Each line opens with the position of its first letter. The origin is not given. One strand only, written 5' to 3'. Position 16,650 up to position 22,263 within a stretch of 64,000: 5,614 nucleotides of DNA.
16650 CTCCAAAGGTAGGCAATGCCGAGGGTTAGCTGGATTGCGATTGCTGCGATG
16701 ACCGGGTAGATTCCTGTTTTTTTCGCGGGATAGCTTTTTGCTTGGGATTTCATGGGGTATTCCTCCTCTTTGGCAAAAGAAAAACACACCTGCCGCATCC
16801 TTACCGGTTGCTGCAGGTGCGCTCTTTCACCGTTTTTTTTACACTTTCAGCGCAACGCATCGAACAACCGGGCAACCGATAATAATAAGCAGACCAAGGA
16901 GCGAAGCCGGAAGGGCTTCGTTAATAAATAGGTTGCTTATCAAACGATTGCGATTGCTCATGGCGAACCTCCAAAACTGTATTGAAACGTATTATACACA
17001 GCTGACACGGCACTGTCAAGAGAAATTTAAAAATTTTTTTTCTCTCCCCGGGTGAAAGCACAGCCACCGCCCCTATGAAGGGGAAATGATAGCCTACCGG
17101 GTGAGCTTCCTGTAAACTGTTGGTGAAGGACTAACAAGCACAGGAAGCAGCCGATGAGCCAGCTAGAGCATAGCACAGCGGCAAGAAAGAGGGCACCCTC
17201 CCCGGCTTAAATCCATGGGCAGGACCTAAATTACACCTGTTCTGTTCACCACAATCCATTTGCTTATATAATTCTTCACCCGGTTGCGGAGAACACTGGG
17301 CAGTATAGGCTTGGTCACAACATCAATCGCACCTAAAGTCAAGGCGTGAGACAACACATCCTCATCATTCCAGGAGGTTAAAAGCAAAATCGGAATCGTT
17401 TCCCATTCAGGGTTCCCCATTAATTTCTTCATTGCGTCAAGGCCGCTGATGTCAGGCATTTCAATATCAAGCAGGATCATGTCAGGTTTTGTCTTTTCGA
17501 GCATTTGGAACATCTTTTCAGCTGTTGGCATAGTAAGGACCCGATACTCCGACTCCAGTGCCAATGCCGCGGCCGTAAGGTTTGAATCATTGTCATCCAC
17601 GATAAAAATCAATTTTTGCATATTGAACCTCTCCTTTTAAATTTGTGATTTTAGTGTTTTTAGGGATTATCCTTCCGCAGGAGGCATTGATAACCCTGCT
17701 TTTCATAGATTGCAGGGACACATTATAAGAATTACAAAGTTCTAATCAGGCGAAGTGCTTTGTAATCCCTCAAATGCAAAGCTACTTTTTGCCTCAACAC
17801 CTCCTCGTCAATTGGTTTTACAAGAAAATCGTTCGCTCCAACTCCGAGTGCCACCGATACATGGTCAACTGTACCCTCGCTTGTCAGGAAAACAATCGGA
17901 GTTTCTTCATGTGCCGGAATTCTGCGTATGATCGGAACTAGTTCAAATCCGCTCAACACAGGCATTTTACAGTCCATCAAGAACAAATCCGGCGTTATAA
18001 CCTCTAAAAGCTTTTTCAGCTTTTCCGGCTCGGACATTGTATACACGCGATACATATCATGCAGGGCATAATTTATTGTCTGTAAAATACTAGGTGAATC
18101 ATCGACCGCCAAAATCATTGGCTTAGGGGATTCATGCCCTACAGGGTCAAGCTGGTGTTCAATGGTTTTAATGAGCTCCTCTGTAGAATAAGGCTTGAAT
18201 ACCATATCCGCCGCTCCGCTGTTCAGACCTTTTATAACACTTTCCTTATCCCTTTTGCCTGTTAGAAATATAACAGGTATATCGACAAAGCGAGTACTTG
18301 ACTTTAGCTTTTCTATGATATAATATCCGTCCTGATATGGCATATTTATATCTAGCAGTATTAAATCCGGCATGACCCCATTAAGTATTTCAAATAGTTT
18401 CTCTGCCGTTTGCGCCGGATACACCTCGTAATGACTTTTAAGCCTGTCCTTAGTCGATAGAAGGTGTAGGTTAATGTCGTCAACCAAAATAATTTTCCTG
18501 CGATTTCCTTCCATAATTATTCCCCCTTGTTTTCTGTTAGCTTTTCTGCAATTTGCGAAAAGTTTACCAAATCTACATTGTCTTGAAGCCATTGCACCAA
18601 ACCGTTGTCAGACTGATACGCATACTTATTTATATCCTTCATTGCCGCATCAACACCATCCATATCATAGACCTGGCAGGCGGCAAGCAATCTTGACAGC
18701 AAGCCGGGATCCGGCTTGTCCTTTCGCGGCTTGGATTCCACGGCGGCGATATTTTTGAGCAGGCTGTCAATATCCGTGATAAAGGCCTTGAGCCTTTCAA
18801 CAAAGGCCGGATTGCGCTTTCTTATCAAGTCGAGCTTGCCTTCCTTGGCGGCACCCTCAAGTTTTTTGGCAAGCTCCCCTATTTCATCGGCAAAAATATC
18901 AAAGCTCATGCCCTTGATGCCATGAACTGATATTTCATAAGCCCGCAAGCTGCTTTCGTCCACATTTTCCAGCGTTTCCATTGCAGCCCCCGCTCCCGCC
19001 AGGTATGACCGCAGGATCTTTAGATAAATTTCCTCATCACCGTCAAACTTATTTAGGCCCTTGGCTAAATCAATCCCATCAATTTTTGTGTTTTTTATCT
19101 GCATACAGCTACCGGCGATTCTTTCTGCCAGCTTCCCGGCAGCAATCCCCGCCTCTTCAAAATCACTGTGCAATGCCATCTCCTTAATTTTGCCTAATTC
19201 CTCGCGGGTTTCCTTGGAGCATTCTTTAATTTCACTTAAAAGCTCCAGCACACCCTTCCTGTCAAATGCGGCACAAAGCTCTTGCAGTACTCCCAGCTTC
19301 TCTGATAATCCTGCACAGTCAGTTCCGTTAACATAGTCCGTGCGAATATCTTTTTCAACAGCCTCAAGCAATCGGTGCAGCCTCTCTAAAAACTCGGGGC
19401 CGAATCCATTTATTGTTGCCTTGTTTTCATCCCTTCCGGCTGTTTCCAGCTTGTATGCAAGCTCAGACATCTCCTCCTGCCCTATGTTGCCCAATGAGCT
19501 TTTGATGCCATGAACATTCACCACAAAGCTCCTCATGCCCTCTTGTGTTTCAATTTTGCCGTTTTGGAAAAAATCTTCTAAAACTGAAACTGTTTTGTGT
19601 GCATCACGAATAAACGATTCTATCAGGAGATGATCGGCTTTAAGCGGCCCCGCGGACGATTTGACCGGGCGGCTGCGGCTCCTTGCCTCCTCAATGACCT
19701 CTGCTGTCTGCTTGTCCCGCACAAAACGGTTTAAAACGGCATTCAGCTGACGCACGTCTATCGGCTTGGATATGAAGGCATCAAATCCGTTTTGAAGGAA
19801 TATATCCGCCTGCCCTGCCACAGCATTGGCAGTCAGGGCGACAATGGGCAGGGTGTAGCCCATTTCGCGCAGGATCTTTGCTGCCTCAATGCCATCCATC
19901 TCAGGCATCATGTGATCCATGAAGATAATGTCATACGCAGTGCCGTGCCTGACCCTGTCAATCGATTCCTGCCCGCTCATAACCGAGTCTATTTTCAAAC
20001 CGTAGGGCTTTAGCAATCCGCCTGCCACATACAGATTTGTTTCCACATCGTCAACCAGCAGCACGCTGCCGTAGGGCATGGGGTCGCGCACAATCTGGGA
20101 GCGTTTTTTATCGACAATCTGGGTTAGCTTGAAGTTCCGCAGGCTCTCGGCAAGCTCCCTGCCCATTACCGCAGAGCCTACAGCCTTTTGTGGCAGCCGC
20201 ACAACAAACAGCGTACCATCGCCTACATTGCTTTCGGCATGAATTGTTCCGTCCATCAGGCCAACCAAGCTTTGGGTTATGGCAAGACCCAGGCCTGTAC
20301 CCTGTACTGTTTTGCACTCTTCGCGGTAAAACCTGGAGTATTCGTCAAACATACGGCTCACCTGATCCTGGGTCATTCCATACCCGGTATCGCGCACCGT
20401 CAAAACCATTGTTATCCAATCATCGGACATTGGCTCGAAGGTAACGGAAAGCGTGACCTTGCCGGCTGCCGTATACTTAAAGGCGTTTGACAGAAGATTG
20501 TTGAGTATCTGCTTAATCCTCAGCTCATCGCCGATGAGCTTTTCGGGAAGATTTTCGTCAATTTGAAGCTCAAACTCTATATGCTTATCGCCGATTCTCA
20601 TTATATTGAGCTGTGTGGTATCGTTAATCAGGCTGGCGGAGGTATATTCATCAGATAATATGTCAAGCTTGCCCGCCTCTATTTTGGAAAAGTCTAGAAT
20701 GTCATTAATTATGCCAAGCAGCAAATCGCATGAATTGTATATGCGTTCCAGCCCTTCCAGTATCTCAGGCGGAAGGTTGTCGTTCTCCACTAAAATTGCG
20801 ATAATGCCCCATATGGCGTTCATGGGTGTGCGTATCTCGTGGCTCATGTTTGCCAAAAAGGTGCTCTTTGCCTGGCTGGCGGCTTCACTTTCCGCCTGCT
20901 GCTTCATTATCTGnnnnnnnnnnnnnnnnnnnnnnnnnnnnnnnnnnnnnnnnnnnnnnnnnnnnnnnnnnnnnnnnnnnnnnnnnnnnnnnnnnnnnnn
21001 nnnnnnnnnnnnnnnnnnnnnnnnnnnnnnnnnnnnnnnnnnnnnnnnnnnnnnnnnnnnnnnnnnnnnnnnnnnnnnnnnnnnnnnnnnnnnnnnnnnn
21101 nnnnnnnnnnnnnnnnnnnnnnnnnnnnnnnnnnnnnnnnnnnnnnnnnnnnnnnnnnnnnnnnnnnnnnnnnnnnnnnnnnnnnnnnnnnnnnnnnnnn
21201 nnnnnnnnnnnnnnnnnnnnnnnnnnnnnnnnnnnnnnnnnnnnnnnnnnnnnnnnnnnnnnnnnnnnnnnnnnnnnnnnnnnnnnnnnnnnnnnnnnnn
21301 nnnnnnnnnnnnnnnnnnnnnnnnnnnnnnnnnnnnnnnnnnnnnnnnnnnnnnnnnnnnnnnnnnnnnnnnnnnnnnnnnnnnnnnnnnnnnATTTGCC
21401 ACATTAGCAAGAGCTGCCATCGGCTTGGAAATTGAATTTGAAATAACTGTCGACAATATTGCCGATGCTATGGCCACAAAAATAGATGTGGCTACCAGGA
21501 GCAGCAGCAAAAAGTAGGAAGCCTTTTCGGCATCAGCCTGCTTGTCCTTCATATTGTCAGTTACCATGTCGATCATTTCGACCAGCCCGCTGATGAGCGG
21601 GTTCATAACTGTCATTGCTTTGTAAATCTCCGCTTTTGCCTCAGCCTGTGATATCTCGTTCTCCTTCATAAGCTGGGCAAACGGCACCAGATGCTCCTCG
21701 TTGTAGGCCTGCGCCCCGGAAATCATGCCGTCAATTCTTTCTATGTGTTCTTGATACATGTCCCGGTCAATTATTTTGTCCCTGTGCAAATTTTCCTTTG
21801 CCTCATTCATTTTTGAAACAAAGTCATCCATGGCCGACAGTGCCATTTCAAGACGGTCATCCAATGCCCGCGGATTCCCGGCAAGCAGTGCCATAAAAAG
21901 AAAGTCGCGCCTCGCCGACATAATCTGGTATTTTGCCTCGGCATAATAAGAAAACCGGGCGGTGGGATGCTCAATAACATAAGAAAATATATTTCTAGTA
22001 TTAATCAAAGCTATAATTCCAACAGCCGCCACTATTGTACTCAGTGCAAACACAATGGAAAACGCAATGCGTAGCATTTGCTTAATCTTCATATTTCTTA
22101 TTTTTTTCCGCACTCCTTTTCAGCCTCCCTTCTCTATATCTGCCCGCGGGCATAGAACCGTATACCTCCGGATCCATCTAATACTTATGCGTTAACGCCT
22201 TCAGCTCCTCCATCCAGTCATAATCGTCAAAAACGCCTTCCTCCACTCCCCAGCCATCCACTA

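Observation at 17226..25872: Effector-less multi-component phosphorelay: two hybrid kinases, a binding lipoprotein, a REC-REC protein and a REC-only protein in one operon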

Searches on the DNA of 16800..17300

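Call 77: search_rna_families(source=window, start=16800, end=17300, threshold=evalue, max_evalue=1)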
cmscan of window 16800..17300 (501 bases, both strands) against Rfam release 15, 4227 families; matches with E-value up to 1: 0.
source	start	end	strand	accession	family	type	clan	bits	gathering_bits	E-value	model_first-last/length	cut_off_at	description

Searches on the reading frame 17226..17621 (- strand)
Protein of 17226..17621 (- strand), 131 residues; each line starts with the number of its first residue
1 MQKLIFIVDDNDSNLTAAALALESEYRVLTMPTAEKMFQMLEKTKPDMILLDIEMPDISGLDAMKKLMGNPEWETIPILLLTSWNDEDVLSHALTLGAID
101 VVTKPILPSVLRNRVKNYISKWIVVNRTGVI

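Call 4: search_protein_families(library=pfam, proteins=[window:17226-17621:-], max_evalue=0.01)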
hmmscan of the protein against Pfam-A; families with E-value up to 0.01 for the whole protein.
window:17226-17621:- (131 aa): 1 family
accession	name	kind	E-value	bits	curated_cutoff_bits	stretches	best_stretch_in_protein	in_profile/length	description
PF00072.30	Response_reg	-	1.5e-24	86.8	30.2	1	5-115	1-110/111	Response regulator receiver domain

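Call 6: search_protein_families(library=ncbifam, proteins=[window:17226-17621:-], max_evalue=0.001)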
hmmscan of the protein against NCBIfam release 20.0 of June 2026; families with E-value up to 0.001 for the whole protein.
window:17226-17621:- (131 aa): 93 families (the best 25 are shown)
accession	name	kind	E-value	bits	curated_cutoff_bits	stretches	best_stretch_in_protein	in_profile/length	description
NF007135.0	PRK09581.1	equivalog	2.6e-20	72.7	474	1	1-118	1-119/457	PleD family two-component system response regulator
TIGR02154.1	PhoB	equivalog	8.2e-19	67.8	296.2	1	1-119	1-120/226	phosphate regulon transcriptional regulator PhoB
NF008296.0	PRK11083.1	equivalog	1.8e-15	57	273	1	2-120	3-119/228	two-component system response regulator CreB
NF033117.2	vanR_ACDEGLN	exception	4.7e-15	55.8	350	1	5-126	1-120/226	VanR-ABDEGLN family response regulator transcription factor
NF001965.0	PRK00742.1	subfamily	5.9e-15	55.3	293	1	6-107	7-110/357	chemotaxis-specific protein-glutamate methyltransferase CheB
NF053854.1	RespRegPhoBBctds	equivalog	8e-15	54.8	270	1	5-120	1-116/225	two-component system response regulator PhoB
NF047793.1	ResRegPgtA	equivalog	1e-14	54.2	650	1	3-118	6-120/414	two-component system response regulator PgtA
NF009206.0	PRK12555.1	subfamily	1.4e-14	53.8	342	1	5-109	3-109/340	chemotaxis-specific protein-glutamate methyltransferase CheB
NF006900.1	PRK09390.1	equivalog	3.7e-14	52.7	255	1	3-119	5-120/203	response regulator FixJ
NF040689.1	MtrAB_MtrA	equivalog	1.9e-13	50.3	300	1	5-119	1-113/219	MtrAB system response regulator MtrA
NF038297.2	hybrid_HK_HrmK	equivalog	2.3e-13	49.7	725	1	4-118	492-607/607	hybrid histidine kinase/response regulator HrmK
NF007977.0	PRK10701.1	equivalog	3.4e-13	49.6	330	1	1-119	1-116/241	two-component system response regulator RstA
NF052313.1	T9SS_RR_PorX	equivalog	3.7e-13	49.1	300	1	5-122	3-119/513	T9SS response regulator signal transducer PorX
NF041880.1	EPS_EpsF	equivalog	3.8e-13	48.8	900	1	8-123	1-118/492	response regulator EpsF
NF041733.1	resp_reg_CseB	equivalog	5.2e-13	48.9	350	1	5-120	3-116/228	two-component system response regulator CseB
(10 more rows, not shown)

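Call 36: find_encoding_contigs(protein=window:17226-17621:-, flank=10000, max_places=5)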
Protein window:17226-17621:- (131 aa): 2 contigs read that carry it; 1 place shown.
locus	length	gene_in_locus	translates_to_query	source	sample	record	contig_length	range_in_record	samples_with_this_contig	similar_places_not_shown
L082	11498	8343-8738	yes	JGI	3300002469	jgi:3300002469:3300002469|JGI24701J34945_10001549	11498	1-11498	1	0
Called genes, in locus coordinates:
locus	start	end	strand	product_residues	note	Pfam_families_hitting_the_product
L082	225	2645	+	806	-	PF01590:GAF (weak), PF00512:HisKA, PF02518:HATPase_c, PF00072:Response_reg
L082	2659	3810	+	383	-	PF13407:Peripla_BP_4, PF00532:Peripla_BP_1 (faint), PF13377:Peripla_BP_3 (weak)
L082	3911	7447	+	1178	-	-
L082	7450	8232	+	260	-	PF00072:Response_reg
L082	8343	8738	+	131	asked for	PF00072:Response_reg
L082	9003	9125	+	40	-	-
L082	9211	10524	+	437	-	PF07690:MFS_1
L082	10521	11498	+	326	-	?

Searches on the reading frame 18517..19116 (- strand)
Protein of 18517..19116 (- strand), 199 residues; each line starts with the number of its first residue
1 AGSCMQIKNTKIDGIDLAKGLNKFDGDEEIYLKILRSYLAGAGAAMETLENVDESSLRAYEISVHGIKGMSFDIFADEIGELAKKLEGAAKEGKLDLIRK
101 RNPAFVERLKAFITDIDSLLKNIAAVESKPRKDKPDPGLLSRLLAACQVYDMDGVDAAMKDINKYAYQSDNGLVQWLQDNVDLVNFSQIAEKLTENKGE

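Call 38: search_protein_families(library=pfam, proteins=[window:18517-19116:-], max_evalue=1)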
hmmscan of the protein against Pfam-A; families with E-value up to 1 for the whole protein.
window:18517-19116:- (199 aa): 1 family
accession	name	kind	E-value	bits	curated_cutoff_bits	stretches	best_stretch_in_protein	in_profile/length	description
PF01627.28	Hpt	-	0.011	16.4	24.6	1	34-101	2-70/84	Hpt domain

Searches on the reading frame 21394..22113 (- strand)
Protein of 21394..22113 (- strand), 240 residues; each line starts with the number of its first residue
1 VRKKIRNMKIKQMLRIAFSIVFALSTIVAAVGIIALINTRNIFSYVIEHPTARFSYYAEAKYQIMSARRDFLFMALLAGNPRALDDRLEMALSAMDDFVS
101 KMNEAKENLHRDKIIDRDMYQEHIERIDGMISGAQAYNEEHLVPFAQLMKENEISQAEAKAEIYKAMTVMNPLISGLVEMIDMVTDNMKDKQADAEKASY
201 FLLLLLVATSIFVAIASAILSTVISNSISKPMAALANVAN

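Call 38: search_protein_families(library=pfam, proteins=[window:21394-22113:-], max_evalue=1)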
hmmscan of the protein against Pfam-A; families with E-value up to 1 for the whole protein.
window:21394-22113:- (240 aa): 5 families
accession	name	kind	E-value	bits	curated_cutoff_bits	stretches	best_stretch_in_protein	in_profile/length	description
PF06749.17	DUF1218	-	0.045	14.6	25.3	0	189-224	22-57/95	Protein of unknown function (DUF1218)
PF20563.3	DUF6773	-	0.067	13.5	27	1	164-230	83-149/163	Family of unknown function (DUF6773)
PF07086.17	Jagunal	-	0.29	11.6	25.4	1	149-219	99-168/187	Jagunal, ER re-organisation during oogenesis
PF07856.17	Orai-1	-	0.38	10.9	25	1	156-234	8-83/173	Mediator of CRAC channel activity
PF06398.17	Pex24p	-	0.4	10.1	26.8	0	125-222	90-166/358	Integral peroxisomal membrane peroxin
